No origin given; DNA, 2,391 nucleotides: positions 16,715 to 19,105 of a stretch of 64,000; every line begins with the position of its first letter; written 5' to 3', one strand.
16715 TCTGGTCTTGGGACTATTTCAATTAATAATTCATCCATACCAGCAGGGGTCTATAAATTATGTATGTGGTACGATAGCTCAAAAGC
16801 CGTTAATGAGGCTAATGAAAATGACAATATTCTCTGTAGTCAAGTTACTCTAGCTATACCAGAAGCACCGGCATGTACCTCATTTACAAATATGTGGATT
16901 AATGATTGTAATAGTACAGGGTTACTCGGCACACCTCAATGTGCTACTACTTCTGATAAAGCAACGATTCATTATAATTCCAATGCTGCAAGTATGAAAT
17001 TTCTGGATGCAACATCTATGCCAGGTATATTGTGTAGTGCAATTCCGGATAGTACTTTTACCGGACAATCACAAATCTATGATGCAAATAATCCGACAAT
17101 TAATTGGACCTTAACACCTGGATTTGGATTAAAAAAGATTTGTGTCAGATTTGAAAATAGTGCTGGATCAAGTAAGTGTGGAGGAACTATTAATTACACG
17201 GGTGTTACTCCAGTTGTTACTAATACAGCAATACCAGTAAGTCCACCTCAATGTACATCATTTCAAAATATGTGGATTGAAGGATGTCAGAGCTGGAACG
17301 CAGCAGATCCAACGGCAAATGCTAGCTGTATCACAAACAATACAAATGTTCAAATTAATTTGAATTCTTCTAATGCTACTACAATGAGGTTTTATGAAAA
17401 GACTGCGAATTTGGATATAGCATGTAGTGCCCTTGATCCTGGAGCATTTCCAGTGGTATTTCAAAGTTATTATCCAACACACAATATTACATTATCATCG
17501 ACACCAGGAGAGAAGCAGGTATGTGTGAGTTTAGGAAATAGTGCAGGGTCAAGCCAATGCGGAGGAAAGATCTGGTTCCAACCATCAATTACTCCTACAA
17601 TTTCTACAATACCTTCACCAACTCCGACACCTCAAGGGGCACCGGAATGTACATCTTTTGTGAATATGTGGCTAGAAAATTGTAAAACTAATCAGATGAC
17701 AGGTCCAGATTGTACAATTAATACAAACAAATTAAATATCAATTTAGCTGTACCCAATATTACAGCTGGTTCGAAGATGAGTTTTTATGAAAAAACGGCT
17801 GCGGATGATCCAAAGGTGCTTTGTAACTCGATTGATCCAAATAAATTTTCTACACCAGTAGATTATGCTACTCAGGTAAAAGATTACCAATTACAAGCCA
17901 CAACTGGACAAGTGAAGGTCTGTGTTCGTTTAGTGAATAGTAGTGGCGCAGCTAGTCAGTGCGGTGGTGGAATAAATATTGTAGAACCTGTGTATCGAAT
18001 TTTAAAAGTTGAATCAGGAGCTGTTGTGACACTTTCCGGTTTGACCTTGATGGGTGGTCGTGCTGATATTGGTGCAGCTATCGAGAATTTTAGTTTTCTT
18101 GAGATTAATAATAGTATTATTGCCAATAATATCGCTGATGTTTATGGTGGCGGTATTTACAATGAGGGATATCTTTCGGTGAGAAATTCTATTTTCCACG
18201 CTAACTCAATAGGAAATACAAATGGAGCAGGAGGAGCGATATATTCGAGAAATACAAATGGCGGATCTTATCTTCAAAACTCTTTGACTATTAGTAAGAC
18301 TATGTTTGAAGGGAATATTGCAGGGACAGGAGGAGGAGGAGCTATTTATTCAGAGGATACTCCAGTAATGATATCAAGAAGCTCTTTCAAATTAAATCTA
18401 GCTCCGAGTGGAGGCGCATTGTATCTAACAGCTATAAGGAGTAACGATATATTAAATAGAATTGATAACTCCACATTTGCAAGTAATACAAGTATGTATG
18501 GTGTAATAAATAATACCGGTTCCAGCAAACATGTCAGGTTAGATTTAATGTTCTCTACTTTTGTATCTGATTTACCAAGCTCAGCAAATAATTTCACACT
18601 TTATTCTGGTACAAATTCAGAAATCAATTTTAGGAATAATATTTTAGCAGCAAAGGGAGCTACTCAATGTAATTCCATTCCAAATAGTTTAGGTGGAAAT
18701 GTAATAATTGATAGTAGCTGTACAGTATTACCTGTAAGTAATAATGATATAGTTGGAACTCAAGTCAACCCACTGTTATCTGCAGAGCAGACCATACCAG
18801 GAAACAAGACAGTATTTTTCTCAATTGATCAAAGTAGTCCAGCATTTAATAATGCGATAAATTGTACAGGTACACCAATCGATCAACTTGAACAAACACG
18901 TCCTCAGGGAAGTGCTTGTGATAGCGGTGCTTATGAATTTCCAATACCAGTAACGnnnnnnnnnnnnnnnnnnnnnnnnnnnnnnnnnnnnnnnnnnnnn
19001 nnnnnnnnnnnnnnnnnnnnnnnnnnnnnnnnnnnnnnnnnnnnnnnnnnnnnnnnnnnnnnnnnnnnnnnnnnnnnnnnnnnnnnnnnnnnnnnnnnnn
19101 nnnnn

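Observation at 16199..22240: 2013-aa Pmp-repeat adhesin with a >95% identical internal segmental duplication and a novel 4-Cys module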

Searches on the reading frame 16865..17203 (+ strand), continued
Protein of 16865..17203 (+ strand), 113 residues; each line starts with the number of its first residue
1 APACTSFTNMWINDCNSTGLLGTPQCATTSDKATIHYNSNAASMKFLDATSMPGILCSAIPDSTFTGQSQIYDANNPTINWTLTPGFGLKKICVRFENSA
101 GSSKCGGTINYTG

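Call 49: find_related_loci(query=A1, collection=genome_contigs, flank=4000)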
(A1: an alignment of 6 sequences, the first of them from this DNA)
Query A1 (113 aa) in genome_contigs; peptide patterns used: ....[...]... (x = any residue, [..] = any of these).
4 stretches matched a pattern, but none encodes a relative of the query by tblastn (E <= 1e-3).

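Call 73: find_encoding_contigs(protein=P0003, flank=6000, max_places=2)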
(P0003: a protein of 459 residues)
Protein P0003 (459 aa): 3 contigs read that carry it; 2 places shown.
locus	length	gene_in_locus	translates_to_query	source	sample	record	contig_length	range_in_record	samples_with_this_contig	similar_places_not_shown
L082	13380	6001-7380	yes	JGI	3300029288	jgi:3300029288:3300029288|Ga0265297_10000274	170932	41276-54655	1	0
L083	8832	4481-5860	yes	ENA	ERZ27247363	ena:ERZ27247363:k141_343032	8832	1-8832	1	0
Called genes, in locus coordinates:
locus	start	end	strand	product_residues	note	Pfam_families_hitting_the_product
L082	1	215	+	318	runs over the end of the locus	PF03772:Competence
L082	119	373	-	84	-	-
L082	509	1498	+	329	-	-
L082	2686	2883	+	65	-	-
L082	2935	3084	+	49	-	-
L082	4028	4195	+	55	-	-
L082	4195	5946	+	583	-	PF00704:Glyco_hydro_18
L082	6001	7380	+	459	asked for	-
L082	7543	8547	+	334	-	-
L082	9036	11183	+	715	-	PF00009:GTP_EFTU, PF00679:EFG_C, PF06421:LepA_C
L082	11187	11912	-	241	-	-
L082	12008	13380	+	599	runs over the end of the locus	PF11028:TMEM260_N (weak), PF00515:TPR_1 (weak), PF13424:TPR_12, PF13414:TPR_11, PF13431:TPR_17 (weak), PF14559:TPR_19 (weak), PF00515:TPR_1, PF07719:TPR_2 (weak), +5 more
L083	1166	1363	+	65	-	-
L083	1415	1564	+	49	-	-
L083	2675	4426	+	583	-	PF00704:Glyco_hydro_18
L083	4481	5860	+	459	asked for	-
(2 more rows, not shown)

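Call 75: list_cluster_members(proteins=[P0013, P0017, P0018, P0019, P0021, P0024, P0026, P0036, P0045, P0100])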
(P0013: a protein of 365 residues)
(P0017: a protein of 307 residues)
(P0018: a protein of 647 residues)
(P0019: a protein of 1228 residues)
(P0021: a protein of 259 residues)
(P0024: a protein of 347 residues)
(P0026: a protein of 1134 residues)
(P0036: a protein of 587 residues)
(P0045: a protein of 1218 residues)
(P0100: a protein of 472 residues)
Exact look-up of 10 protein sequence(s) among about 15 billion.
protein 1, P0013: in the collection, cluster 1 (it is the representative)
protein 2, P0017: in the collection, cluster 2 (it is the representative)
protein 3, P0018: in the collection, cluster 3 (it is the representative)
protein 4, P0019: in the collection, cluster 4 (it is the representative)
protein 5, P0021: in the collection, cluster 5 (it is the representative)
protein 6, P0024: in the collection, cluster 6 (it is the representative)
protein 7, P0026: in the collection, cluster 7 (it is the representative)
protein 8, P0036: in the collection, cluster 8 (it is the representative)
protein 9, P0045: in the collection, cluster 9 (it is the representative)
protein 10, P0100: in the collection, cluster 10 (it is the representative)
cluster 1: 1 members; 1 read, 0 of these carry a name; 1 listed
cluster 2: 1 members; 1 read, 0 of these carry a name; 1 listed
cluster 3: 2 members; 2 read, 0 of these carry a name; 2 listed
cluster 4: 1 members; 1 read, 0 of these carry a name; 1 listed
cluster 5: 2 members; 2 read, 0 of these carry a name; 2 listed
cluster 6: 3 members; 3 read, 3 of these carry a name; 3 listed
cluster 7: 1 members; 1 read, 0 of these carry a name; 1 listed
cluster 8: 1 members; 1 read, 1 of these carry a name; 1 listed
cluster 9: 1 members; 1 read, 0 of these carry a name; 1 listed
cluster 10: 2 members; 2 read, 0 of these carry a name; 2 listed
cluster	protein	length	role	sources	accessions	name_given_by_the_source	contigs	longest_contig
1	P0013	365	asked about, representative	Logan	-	-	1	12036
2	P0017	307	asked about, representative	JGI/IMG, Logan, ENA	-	-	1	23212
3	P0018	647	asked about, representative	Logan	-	-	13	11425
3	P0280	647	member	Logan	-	-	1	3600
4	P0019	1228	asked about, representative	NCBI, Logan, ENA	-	-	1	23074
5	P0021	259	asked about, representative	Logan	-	-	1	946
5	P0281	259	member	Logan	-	-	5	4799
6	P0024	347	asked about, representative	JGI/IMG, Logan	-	hypothetical protein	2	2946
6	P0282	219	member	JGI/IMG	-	hypothetical protein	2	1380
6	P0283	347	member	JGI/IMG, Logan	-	hypothetical protein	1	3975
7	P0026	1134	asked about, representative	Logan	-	-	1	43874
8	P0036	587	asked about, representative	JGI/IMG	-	hypothetical protein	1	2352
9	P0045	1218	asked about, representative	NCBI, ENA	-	-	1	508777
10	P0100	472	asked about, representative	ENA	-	-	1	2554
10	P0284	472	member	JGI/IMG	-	-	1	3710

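Call 76: find_encoding_contigs(protein=P0045, flank=10000, max_places=1)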
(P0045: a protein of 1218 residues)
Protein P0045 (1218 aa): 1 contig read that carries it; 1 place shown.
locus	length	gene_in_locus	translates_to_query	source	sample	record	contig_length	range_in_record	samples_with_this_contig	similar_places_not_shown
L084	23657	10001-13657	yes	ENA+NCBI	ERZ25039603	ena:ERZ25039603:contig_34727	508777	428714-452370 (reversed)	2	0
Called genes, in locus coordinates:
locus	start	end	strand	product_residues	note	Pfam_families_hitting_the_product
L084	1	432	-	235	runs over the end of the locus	PF10343:Q_salvage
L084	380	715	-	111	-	PF10343:Q_salvage (weak)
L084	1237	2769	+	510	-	-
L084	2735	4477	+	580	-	-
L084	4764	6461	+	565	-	-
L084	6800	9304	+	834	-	-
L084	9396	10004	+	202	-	-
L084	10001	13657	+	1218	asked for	-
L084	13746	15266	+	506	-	PF08323:Glyco_transf_5, PF13439:Glyco_transf_4 (faint), PF13579:Glyco_trans_4_4 (weak), PF00534:Glycos_transf_1, PF13692:Glyco_trans_1_4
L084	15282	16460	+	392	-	PF03065:Glyco_hydro_57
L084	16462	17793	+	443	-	PF01074:Glyco_hydro_38N (weak), PF01522:Polysacc_deac_1 (weak), PF03065:Glyco_hydro_57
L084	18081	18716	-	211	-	-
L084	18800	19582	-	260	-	-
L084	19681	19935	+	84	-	-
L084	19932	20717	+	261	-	PF00106:adh_short, PF08659:KR, PF13561:adh_short_C2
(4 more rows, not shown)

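Call 77: find_encoding_contigs(protein=P0002, flank=10000, max_places=1)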
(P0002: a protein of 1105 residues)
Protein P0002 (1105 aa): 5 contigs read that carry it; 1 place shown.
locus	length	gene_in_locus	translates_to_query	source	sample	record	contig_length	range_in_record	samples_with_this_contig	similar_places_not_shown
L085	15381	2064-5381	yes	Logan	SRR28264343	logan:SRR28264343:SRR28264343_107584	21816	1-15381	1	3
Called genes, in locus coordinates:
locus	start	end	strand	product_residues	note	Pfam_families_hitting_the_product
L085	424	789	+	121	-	-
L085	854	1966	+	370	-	PF23459:S1_RRP5 (faint), PF00575:S1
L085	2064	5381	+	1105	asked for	PF15892:BNR_4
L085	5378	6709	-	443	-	PF18073:Zn_ribbon_LapB, PF03796:DnaB_C (faint), PF06745:ATPase, PF13481:AAA_25, PF23442:DUF7125, PF13191:AAA_16 (weak), PF13401:AAA_22 (weak), PF13541:ChlI (weak)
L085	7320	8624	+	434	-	PF07497:Rho_RNA_bind, PF00006:ATP-synt_ab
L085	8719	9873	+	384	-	PF01476:LysM, PF23473:LysM3_LYK4_5 (faint), PF01476:LysM (weak), PF01551:Peptidase_M23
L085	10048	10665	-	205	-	PF12728:HTH_17, PF00376:MerR, PF13411:MerR_1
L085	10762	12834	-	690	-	PF00515:TPR_1 (faint), PF07719:TPR_2 (faint), PF21033:RMD1-3 (faint), PF23914:TPR_CcmH_CycH (faint), PF13414:TPR_11 (faint), PF13431:TPR_17 (faint), PF13432:TPR_16 (faint), PF14559:TPR_19 (faint), +1 more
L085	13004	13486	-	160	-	-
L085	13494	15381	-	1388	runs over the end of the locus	PF07953:Toxin_R_bind_N (weak), PF13385:Laminin_G_3, PF13385:Laminin_G_3 (weak), PF07953:Toxin_R_bind_N, PF13385:Laminin_G_3, PF02210:Laminin_G_2 (weak), PF07953:Toxin_R_bind_N (weak), PF13385:Laminin_G_3, +3 more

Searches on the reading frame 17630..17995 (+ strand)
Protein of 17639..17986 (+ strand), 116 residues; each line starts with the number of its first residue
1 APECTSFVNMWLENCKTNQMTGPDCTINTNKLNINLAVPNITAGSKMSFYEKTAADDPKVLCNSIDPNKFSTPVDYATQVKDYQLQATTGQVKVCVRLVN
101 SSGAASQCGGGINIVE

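Call 21: search_protein_families(library=pfam, proteins=[window:17639-17986:+], max_evalue=10)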
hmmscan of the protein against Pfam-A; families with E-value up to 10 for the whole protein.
seq(116 aa): 1 family
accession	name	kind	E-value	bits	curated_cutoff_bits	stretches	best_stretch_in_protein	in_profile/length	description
PF03024.20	Folate_rec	-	0.061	13.6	29.8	1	2-73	94-161/172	Folate receptor family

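Call 82: search_solved_structures(query=A4, max_evalue=1)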
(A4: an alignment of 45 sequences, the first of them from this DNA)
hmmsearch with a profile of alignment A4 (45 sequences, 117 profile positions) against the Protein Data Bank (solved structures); distinct sequences matched with E-value up to 1: 0.

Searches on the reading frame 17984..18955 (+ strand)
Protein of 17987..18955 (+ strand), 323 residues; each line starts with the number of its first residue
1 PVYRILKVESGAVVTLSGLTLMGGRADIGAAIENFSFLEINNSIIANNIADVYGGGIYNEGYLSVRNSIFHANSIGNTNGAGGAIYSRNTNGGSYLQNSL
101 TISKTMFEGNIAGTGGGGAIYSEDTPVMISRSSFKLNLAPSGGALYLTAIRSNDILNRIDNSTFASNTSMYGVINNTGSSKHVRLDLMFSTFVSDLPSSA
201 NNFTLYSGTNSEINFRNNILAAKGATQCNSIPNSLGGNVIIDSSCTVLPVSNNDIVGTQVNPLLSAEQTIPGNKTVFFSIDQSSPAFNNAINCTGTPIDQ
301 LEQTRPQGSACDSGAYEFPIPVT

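Call 21: search_protein_families(library=pfam, proteins=[window:17984-18949:+], max_evalue=10)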
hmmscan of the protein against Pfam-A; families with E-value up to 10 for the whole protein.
seq(322 aa): 1 family
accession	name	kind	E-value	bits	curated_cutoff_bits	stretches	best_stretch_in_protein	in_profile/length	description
PF02415.23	Chlam_PMP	-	5.3e-06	26.6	20.6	2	108-124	4-19/19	Chlamydia polymorphic membrane protein (Chlamydia_PMP) repeat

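Call 78: search_protein_families(library=ncbifam, proteins=[window:17987-18955:+], max_evalue=0.1)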
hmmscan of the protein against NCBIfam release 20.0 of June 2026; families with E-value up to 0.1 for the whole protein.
window:17987-18955:+ (323 aa): 4 families
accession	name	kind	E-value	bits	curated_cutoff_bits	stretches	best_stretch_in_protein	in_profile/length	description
NF041518.1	choice_anch_Q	domain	2.7e-10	40.4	25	1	262-318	2-57/58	choice-of-anchor Q domain-containing protein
NF007285.1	PRK09752.1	equivalog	9.5e-07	26.8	1459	1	63-179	123-231/1250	AIDA-I family autotransporter adhesin YfaL/EhaC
TIGR01376.1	POMP_repeat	repeat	0.0061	16.4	15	1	107-123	7-22/28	polymorphic outer membrane protein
NF007464.0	PRK10040.1-4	equivalog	0.1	13.4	168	0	283-316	57-90/112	hypothetical protein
